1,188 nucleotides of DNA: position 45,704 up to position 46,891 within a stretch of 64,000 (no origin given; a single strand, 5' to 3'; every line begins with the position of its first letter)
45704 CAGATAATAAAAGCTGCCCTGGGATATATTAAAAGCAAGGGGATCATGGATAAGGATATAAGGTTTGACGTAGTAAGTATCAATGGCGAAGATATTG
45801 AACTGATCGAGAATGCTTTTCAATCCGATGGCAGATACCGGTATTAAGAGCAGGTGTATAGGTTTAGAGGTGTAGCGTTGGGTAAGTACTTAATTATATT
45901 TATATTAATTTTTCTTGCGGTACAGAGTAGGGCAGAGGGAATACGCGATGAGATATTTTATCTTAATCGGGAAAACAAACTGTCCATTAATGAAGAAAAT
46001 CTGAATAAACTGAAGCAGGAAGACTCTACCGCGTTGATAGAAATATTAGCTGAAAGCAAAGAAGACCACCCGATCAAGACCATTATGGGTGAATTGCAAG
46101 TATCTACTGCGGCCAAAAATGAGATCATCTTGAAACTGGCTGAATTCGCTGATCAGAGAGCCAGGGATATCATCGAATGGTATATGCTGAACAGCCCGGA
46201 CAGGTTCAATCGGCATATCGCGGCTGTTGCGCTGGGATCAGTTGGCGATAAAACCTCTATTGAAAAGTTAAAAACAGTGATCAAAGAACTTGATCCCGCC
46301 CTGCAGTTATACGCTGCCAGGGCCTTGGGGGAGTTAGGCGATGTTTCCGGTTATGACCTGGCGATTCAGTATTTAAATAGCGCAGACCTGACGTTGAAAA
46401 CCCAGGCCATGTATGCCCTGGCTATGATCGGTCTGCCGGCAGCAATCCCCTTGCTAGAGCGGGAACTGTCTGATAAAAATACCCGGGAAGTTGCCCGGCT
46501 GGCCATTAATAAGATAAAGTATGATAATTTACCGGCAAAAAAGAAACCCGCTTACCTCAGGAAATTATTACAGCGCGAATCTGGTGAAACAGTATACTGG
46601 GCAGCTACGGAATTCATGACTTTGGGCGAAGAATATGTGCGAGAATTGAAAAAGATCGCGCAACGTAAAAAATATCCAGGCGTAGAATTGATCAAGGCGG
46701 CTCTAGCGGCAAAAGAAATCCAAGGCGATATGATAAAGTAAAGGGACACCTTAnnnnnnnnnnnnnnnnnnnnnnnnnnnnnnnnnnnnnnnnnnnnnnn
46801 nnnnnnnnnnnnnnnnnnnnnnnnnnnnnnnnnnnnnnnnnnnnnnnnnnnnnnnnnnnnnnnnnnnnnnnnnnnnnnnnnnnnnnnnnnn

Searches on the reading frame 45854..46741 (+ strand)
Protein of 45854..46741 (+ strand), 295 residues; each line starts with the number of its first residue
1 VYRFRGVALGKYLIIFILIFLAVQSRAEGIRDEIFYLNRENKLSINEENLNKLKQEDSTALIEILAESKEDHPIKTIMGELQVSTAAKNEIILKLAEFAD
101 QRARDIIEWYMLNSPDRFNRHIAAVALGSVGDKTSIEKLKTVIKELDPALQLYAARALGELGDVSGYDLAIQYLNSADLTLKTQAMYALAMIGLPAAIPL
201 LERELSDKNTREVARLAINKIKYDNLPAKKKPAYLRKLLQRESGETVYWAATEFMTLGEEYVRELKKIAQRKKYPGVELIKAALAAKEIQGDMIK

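Call 55: search_protein_families(library=pfam, proteins=[P0105, P0107, P0108, P0097, L164:1906-2475:+, L164:2505-5552:+, L172:9028-9570:+, P0138], max_evalue=0.01)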
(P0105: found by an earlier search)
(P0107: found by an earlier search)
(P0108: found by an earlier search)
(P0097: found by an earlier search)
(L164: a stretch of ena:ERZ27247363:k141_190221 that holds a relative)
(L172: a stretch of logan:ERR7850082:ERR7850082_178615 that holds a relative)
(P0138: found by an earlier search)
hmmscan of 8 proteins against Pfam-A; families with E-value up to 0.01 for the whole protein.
P0105 (528 aa): 1 family
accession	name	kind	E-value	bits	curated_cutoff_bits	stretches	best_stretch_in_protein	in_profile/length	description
PF13860.13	FlgD_ig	-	0.00055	20.3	27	1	116-137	51-72/79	FlgD Ig-like domain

P0107 (650 aa): 0 families

P0108 (187 aa): 0 families

P0097 (117 aa): 19 families
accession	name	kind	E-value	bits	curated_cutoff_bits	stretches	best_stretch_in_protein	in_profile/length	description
PF01381.28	HTH_3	-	2e-17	63.4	23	2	62-110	1-49/55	Helix-turn-helix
PF12844.13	HTH_19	-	9.7e-14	51.5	30.2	2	59-112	1-54/64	Helix-turn-helix domain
PF13560.12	HTH_31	-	3.9e-11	43.5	27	1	58-105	2-50/64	Helix-turn-helix domain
PF20432.4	Xre-like-HTH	-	3.3e-06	27.7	25.8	0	62-97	15-49/63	Antitoxin Xre-like helix-turn-helix domain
PF00376.29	MerR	-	7.5e-06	26.1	28.2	0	12-28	4-20/38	MerR family regulatory protein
PF13518.12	HTH_28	-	0.00022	21.7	25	0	12-28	17-33/52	Helix-turn-helix domain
PF04218.19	CENP-B_N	-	0.00025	21.1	21.2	0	9-27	24-42/53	CENP-B N-terminal DNA-binding domain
PF13411.12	MerR_1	-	0.00032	21.2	21.6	0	12-28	5-21/69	MerR HTH family regulatory protein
PF07022.19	Phage_CI_repr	-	0.00039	21.2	22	0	9-29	14-34/65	Bacteriophage CI repressor helix-turn-helix domain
PF13443.12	HTH_26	-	0.00087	19.9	22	0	62-95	2-35/63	Cro/C1-type HTH DNA-binding domain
PF13545.12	HTH_Crp_2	-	0.00097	19.5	27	0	3-24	18-39/70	Crp-like helix-turn-helix domain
PF13384.12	HTH_23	-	0.0012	19.1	24.6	0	7-27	17-37/50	Homeodomain-like domain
PF14549.12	P22_Cro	-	0.002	18.3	30.2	0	73-91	12-30/60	DNA-binding transcriptional regulator Cro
PF08822.17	DUF1804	-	0.0021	18.4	29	0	69-98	18-47/164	Protein of unknown function (DUF1804)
PF01047.28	MarR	-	0.0022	18.3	24.6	0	66-88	13-35/59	MarR family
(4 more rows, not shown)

L164:1906-2475:+ (189 aa): 0 families

L164:2505-5552:+ (1016 aa): 4 families
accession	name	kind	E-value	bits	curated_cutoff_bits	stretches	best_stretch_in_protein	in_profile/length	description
PF01364.23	Peptidase_C25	-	1.6e-58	199.2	23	1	244-641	1-374/374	Peptidase family C25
PF07705.17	CARDB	-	1.3e-09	38.6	22.7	1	853-896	55-97/101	CARDB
PF08126.16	Propeptide_C25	-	6.8e-08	32.3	22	1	51-182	42-171/205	Propeptide_C25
PF00801.26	PKD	-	0.00059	20.2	23.5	1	920-996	8-73/80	PKD domain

L172:9028-9570:+ (180 aa): 0 families

P0138 (1431 aa): 5 families
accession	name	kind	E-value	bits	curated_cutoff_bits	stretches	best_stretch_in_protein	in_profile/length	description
PF01364.23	Peptidase_C25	-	4.2e-59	201.1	23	1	271-649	2-372/374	Peptidase family C25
PF08126.16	Propeptide_C25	-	4.8e-10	39.3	22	1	87-229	31-174/205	Propeptide_C25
PF13088.12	BNR_2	-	1.8e-09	37.8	31.4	1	934-1122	16-213/277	BNR repeat-like domain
PF07705.17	CARDB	-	4.3e-09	36.9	22.7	1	659-774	2-98/101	CARDB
PF15892.11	BNR_4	-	4.5e-08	33.2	27.3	1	1103-1264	22-193/272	BNR repeat-containing family member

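Call 96: search_protein_families(library=phrogs, proteins=[P0097, P0139], max_evalue=0.001)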
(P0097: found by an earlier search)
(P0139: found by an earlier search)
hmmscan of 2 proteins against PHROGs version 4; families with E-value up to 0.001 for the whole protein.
P0097 (117 aa): 35 families (the best 25 are shown)
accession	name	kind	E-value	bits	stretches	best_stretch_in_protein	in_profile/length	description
phrog_2104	-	unknown function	8.8e-15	55.8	1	59-106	41-88/103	-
phrog_8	-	transcription regulation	1.8e-14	55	1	5-100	87-199/346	transcriptional regulator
phrog_4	-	transcription regulation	5.1e-14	53.1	1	56-102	135-178/400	transcriptional repressor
phrog_2328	-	transcription regulation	8.4e-14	52.5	1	54-104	12-62/128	transcriptional repressor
phrog_3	-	transcription regulation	2.3e-13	51.7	2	55-104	86-132/430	transcriptional repressor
phrog_7950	-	transcription regulation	3.8e-13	50.3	2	60-96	10-46/68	transcriptional repressor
phrog_4836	-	transcription regulation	6.2e-13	49.7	1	57-101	75-120/194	CII-like regulator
phrog_2439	-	transcription regulation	1.6e-11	44.7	1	55-106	5-56/367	transcriptional regulator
phrog_5119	-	unknown function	3.5e-10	40.9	1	54-99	50-98/152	-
phrog_2967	-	transcription regulation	2.4e-09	38.1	1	54-106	7-59/225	transcriptional regulator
phrog_11187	-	transcription regulation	6.9e-08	33.2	0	59-105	9-55/63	transcriptional regulator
phrog_8898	-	unknown function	8.4e-08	32.8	0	5-30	12-37/70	-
phrog_147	-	transcription regulation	5.2e-07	31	0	57-105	4-53/100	transcriptional regulator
phrog_5823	-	transcription regulation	7.5e-07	29.6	1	56-100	5-50/404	transcriptional regulator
phrog_38149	-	unknown function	7.8e-07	30.2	0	56-111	7-62/190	-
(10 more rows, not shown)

P0139 (127 aa): 2 families
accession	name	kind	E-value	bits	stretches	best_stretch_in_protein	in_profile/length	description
phrog_2577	-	integration and excision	6.4e-30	105.1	1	1-118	19-133/134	transposase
phrog_2393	-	integration and excision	2.8e-16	60.7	1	49-125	2-78/83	transposase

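Call 97: search_protein_families(library=padloc, proteins=[P0097], max_evalue=0.001)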
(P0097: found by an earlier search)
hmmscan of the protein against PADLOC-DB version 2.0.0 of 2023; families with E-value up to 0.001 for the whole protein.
P0097 (117 aa): 16 families
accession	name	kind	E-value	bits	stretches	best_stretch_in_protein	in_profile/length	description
PDLC03951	RmrA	-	1.9e-14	51.4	1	59-109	10-60/400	-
PDLC02926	HTH_VI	-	2e-12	45.2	1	58-105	2-49/92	-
PDLC03949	RmrA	-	3.3e-12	43.9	1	60-105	5-50/363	-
PDLC03948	RmrA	-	2e-11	41.4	1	59-106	10-57/397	-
PDLC03944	RmrA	-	4.5e-10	37.1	1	58-105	7-54/384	-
PDLC03956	RmrA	-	5.1e-10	37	1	58-106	9-58/399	-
PDLC03954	RmrA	-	6.9e-09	33.1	1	59-106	12-59/380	-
PDLC03955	RmrA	-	5.4e-08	30.4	1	60-105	23-68/371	-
PDLC03952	RmrA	-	5.8e-08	30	1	59-105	24-70/395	-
PDLC03946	RmrA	-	4.5e-07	26.9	1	60-106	5-51/357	-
PDLC04133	mad1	-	5.2e-07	27.9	0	69-97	4-32/60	mads_1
PDLC04142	capH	-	6.4e-07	28.4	1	56-105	5-54/103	capH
PDLC03947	RmrA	-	1.6e-06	25.2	1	56-107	10-61/383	-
PDLC03669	Control_protein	-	3.4e-06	25.3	0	62-100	14-52/96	control protein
PDLC03945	RmrA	-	0.00035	17.9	0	59-109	4-54/394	-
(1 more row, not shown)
